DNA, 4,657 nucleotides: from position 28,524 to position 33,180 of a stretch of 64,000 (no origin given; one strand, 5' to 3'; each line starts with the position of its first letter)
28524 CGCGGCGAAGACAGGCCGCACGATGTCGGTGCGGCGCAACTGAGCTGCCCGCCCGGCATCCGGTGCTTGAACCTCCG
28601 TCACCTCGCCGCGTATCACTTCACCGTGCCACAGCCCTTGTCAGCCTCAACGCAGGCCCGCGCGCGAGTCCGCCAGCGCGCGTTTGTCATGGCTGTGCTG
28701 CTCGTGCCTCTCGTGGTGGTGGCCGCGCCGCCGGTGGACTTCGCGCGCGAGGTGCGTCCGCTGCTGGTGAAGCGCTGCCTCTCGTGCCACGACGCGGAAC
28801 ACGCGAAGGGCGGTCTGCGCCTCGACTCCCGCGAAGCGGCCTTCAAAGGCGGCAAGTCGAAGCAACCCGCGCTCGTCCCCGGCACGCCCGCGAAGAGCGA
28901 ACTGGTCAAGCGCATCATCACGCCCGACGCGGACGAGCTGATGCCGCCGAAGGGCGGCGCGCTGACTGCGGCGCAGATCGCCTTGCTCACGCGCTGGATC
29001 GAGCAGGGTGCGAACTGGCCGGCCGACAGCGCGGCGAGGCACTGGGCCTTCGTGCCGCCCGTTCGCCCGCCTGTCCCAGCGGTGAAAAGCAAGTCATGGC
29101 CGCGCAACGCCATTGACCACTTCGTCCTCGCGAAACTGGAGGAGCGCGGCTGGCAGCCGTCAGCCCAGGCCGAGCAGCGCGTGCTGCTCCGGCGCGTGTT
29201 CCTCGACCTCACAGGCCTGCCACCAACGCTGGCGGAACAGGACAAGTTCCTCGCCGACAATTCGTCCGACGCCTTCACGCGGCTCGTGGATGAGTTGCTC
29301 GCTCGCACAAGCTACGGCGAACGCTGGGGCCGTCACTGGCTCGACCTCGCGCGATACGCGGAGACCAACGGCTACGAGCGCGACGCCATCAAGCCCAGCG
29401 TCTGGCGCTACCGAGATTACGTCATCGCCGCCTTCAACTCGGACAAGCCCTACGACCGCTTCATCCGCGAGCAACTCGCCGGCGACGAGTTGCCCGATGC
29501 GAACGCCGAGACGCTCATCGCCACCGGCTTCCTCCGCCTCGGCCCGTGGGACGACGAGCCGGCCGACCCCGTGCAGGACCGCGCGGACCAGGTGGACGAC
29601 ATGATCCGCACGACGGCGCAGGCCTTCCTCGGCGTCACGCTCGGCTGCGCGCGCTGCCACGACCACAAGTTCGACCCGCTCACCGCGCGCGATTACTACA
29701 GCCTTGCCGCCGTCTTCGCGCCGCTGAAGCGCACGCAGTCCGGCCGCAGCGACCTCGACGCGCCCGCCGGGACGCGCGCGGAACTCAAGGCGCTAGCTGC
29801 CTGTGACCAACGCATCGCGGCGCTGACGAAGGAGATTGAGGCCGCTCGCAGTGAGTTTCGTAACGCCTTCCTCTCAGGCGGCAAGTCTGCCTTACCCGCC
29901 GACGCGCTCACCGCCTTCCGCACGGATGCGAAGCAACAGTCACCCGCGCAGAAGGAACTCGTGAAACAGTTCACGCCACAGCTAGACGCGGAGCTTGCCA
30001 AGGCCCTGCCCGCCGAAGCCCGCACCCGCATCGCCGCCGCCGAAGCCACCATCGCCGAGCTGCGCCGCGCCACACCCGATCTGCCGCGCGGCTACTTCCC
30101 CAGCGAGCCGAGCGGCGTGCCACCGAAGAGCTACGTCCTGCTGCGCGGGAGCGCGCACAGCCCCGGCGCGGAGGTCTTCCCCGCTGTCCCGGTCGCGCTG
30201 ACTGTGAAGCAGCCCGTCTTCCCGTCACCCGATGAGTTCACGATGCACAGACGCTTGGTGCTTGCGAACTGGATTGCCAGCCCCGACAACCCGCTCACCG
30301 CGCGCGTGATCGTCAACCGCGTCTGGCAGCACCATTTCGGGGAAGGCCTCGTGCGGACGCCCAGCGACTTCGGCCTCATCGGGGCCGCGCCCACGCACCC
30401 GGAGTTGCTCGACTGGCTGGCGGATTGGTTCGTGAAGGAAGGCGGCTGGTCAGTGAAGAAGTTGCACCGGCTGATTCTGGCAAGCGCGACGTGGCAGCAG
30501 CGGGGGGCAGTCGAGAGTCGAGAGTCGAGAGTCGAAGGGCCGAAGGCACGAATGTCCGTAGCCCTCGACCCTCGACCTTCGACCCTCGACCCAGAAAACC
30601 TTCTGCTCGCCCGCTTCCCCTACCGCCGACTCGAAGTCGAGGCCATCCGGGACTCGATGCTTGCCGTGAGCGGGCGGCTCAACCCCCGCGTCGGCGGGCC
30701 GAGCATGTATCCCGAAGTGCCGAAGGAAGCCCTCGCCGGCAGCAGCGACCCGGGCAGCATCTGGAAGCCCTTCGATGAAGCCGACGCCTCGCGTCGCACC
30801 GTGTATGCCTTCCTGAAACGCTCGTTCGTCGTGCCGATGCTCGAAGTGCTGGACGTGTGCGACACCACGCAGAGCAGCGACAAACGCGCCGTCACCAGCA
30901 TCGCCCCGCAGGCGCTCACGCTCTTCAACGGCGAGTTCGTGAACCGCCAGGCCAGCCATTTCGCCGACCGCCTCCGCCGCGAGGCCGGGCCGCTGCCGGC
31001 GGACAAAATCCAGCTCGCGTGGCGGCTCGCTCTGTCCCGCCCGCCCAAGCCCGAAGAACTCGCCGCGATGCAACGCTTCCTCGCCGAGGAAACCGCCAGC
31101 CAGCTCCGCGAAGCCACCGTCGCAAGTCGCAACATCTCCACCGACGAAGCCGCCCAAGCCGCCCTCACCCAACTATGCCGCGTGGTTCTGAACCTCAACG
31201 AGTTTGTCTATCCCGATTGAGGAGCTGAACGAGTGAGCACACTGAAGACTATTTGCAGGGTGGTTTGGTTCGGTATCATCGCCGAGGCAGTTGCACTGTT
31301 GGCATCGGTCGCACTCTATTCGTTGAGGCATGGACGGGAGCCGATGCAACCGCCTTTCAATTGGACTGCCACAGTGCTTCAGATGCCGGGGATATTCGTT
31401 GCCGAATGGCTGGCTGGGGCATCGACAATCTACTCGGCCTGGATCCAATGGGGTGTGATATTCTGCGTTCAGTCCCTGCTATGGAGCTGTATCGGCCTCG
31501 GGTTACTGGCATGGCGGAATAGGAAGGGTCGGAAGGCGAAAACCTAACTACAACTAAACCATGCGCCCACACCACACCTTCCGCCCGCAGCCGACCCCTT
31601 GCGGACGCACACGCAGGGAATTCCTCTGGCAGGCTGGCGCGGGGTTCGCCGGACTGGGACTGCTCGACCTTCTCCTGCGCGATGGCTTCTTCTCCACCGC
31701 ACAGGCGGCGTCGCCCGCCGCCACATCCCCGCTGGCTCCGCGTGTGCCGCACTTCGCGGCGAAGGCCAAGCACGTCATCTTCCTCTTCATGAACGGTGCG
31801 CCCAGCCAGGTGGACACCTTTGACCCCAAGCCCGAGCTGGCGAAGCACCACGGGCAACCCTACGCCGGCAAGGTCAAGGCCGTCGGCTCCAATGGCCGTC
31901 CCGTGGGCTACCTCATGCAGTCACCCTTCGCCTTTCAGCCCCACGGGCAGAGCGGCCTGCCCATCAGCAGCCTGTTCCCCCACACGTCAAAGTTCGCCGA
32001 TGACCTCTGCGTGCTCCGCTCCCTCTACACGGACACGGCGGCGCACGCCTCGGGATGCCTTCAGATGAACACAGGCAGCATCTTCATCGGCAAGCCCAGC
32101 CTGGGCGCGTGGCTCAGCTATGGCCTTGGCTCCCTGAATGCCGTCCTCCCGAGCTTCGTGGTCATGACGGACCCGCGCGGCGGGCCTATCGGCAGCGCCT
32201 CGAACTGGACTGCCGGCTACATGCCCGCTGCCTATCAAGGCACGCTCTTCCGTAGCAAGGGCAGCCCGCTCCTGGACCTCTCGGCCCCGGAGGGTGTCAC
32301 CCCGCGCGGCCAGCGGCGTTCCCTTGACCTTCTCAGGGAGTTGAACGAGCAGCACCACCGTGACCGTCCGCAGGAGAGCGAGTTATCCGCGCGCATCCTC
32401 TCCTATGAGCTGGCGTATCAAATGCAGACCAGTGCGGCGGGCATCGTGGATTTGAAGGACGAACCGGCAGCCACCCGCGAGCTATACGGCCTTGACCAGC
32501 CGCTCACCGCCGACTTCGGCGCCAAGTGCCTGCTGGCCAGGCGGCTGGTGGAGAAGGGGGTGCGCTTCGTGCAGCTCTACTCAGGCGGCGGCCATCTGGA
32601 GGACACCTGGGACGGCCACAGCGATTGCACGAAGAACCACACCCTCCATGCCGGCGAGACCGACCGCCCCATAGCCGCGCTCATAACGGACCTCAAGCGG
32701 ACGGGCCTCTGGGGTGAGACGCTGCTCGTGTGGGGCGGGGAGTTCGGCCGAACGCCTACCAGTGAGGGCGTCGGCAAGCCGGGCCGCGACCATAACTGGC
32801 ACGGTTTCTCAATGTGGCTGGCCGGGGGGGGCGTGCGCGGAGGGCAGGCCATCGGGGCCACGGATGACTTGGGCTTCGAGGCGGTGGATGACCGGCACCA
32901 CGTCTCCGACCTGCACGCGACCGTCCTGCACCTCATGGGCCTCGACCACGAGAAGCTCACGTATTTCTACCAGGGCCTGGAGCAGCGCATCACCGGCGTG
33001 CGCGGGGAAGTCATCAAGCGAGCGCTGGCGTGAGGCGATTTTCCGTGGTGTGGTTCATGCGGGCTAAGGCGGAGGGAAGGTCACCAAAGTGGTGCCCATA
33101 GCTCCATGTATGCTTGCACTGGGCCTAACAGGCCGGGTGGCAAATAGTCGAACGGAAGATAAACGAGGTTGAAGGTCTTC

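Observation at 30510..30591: Complete 82-nt heptamer-arm hairpin sits in frame inside a DUF1553 gene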

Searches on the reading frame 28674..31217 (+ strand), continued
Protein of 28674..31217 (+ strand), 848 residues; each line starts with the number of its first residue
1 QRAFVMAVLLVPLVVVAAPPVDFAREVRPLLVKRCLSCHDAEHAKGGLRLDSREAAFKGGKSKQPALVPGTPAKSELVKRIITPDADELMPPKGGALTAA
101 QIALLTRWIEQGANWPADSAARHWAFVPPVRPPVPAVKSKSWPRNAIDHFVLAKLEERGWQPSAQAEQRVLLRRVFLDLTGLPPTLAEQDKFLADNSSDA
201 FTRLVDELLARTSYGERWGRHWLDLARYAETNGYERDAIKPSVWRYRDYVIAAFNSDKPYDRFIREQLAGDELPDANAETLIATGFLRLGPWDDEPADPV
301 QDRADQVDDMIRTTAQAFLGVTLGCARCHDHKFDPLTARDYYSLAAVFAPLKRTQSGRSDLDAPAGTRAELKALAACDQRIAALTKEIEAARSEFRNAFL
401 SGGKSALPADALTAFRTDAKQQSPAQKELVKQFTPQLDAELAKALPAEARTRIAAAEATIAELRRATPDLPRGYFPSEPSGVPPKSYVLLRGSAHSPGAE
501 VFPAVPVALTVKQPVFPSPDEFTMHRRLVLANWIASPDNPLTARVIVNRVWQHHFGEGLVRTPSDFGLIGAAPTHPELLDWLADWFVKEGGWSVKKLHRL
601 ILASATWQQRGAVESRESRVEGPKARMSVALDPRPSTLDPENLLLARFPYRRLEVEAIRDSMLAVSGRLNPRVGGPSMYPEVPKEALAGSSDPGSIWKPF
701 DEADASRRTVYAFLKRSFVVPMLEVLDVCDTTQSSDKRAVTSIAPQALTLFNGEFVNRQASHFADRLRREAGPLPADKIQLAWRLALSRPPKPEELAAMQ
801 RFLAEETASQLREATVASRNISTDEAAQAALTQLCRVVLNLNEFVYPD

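Call 31: find_encoding_contigs(protein=P0006, flank=10000, max_places=1)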
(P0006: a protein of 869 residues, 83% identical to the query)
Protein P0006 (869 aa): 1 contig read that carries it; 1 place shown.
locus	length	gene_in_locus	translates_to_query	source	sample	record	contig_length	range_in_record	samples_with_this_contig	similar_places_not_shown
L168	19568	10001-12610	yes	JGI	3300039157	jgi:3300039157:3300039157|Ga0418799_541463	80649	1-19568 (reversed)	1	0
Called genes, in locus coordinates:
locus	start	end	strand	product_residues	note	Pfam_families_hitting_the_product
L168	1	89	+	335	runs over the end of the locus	PF14315:DUF4380 (faint)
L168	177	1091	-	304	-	-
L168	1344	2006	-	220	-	PF06439:3keto-disac_hyd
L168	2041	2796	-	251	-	PF06439:3keto-disac_hyd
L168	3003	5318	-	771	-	PF20601:DUF6797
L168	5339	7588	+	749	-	PF17191:RecG_wedge, PF01336:tRNA_anti-codon (faint), PF00270:DEAD, PF04851:ResIII, PF13604:AAA_30 (faint), PF00271:Helicase_C, PF19833:RecG_dom3_C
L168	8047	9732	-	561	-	PF00884:Sulfatase, PF01663:Phosphodiest (faint), PF16347:SGSH_C, PF00036:EF-hand_1 (faint), PF13202:EF-hand_5 (faint), PF13405:EF-hand_6 (faint), PF13499:EF-hand_7 (weak)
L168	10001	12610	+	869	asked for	PF07635:PSCyt1, PF07583:PSCyt2, PF07587:PSD1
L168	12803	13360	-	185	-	-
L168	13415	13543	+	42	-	-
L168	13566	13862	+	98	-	-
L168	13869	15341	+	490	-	PF07394:DUF1501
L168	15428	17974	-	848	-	PF01588:tRNA_bind, PF03483:B3_4, PF03484:B5, PF17759:tRNA_synthFbeta, PF03147:FDX-ACB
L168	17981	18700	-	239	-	-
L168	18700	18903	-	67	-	-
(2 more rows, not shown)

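Call 70: predict_structure(alignment_id=A1)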
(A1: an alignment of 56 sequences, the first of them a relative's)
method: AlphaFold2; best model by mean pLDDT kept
length: 843 residues; sequences in the alignment: 56
mean_pLDDT: 68.5   pTM: 0.68
mean pLDDT of the five models: 68.5, 68.0, 67.7, 62.9, 62.6
residues with pLDDT >= 90: 110; 70-90: 349; 50-70: 191; < 50: 193
segments of 3 or more residues with pLDDT < 50: 1-12, 114-116, 220-236, 281-299, 310-312, 314-331, 345-355, 484-491, 553-566, 607-645, 707-746
pLDDT, mean of each block of 10 residues (from residue 1): 41 61 63 58 70 74 85 81 66 78 84 55 78 88 84 73 85 86 93 91 90 65 41 50 80 88 77 69 43 47 51 45 35 57 51 53 75 86 84 74 80 81 84 80 82 87 66 55 46 64 74 68 81 77 74 43 47 86 93 92 61 35 34 40 48 77 70 52 51 56 52 40 34 35 50 88 92 94 90 94 91 88 92 76 51
secondary structure, 60 per line:
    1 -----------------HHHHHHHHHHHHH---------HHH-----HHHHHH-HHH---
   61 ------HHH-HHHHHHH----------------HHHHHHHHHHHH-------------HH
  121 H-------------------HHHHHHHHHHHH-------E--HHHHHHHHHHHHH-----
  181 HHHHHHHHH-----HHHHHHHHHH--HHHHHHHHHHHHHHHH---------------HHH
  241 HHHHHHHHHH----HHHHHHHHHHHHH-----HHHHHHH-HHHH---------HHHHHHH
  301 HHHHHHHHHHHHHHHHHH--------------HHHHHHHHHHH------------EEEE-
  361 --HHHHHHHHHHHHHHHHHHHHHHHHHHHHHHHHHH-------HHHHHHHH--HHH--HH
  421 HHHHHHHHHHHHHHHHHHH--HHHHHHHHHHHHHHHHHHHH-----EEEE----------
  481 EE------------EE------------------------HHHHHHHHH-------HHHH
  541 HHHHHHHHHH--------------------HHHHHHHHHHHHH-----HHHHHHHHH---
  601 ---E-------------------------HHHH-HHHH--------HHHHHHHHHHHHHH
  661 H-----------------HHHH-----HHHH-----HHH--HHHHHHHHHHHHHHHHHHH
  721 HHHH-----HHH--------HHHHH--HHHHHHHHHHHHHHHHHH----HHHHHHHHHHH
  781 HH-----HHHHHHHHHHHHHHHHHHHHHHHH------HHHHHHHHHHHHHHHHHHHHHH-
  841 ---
elements in order (helices of 4 or more, strands of 3 or more residues): H18-30 H48-53 H71-77 H94-105 H141-152 H163-175 H181-189 H195-204 H207-222 H238-250 H255-267 H273-279 H281-284 H294-318 H333-343 E356-359 H363-396 H404-411 H419-439 H442-461 E467-470 H521-529 H537-550 H571-583 H589-597 H630-633 H635-638 H647-661 H679-682 H688-691 H702-724 H741-745 H748-765 H770-782 H788-811 H818-839

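Call 88: find_encoding_contigs(protein=P0036, flank=500, max_places=1)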
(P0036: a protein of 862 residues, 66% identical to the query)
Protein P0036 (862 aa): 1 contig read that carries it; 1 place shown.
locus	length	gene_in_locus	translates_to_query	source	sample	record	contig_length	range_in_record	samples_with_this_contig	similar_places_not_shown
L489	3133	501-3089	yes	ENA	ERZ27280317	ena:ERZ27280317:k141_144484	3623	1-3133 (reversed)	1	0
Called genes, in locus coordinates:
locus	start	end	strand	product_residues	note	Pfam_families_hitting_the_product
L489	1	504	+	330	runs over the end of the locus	?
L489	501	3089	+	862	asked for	PF07635:PSCyt1, PF07583:PSCyt2, PF07587:PSD1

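Call 89: find_encoding_contigs(protein=P0035, flank=500, max_places=1)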
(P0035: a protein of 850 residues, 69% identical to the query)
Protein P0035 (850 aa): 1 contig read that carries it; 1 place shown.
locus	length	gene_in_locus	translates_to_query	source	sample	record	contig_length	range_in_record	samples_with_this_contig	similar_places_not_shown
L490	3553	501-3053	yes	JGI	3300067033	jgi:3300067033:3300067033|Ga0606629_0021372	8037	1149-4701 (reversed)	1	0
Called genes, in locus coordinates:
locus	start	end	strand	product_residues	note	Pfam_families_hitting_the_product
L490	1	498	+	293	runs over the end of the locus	PF03781:FGE-sulfatase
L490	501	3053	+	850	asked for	PF07635:PSCyt1, PF07583:PSCyt2, PF07587:PSD1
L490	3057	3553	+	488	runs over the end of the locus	PF07394:DUF1501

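Call 90: find_encoding_contigs(protein=P0015, flank=500, max_places=1)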
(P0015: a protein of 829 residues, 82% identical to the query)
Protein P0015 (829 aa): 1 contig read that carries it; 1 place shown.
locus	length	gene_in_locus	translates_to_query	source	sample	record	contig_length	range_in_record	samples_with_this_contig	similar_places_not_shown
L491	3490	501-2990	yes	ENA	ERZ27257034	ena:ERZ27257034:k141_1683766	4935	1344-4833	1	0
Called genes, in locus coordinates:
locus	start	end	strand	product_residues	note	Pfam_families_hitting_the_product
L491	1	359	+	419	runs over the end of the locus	PF01011:PQQ (faint), PF13360:PQQ_2, PF13570:Beta-prop_ACSF4 (faint)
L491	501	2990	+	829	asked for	PF07635:PSCyt1, PF07583:PSCyt2, PF07587:PSD1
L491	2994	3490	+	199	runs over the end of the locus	?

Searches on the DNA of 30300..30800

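Call 54: search_rna_families(source=window, start=30300, end=30800, threshold=evalue, max_evalue=10)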
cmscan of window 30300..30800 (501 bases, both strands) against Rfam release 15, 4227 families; matches with E-value up to 10: 14.
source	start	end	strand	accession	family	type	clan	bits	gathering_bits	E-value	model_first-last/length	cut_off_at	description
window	30485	30642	-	RF04119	MIR1858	Gene; miRNA;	-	33.4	137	0.00063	1-197/197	no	MIR1858 microRNA precursor family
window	30517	30590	+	RF00707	mir-197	Gene; miRNA;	-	26.7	74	0.021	1-75/75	no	mir-197 microRNA precursor family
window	30511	30589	-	RF03964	mir-H1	Gene; miRNA;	-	25.3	97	0.064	1-85/85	no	mir-H1 microRNA precursor family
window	30519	30588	-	RF03946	mir-3132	Gene; miRNA;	-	24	84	0.085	1-75/75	no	mir-3132 microRNA precursor family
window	30510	30590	+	RF03964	mir-H1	Gene; miRNA;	-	21.3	97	0.53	1-85/85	no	mir-H1 microRNA precursor family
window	30516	30590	+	RF03433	mir-2576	Gene; miRNA;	-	20.9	83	1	1-120/120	no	mir-2576 microRNA precursor family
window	30521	30580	+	RF04279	mir-H20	Gene; miRNA;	CL00141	20.3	99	0.32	1-82/82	no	mir-H20 microRNA precursor family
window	30476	30626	+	RF04119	MIR1858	Gene; miRNA;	-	20.1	137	0.63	1-197/197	no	MIR1858 microRNA precursor family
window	30509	30591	-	RF03944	mir-935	Gene; miRNA;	-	20.1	73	2.6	1-91/91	no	mir-935 microRNA precursor family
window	30480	30631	-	RF04203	MIR1144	Gene; miRNA;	-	17.7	90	0.95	1-197/197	no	MIR1144 microRNA precursor family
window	30428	30476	+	RF01312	sR9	Gene; snRNA; snoRNA; CD-box;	-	17.1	36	0.95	1-55/55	no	Small nucleolar RNA sR9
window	30518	30585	+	RF00772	mir-328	Gene; miRNA;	-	15.6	70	8.3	1-75/75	no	mir-328 microRNA precursor family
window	30738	30788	-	RF03847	mir-1538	Gene; miRNA;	-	14.6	78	6.6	1-58/58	no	mir-1538 microRNA precursor family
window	30571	30624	-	RF02040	HOTTIP_1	Gene; lncRNA;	-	11.5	50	6.8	1-57/57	no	HOXA transcript at the distal tip, conserved region 1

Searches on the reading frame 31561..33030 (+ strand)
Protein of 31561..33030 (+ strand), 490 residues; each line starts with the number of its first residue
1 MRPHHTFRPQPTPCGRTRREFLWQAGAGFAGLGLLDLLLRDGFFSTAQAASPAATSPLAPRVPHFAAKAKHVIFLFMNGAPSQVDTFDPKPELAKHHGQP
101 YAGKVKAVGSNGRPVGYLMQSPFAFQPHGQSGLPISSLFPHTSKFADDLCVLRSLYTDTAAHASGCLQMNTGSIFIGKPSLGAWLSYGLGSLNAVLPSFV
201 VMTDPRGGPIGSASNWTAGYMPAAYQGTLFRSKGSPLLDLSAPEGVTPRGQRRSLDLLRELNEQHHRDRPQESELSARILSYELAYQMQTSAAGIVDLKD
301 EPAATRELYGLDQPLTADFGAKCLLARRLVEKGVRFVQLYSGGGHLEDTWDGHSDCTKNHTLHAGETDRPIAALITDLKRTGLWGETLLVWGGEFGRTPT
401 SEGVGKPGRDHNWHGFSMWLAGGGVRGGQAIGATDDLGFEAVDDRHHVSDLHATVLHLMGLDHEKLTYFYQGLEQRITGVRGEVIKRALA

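Call 87: search_protein_families(library=pfam, proteins=[window:31561-33030:+], max_evalue=1e-8)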
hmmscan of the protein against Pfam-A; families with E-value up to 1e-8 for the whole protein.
window:31561-33030:+ (490 aa): 1 family
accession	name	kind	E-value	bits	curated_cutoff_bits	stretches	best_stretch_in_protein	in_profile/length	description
PF07394.17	DUF1501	-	2.3e-152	508.2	27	1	69-487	1-388/390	Protein of unknown function (DUF1501)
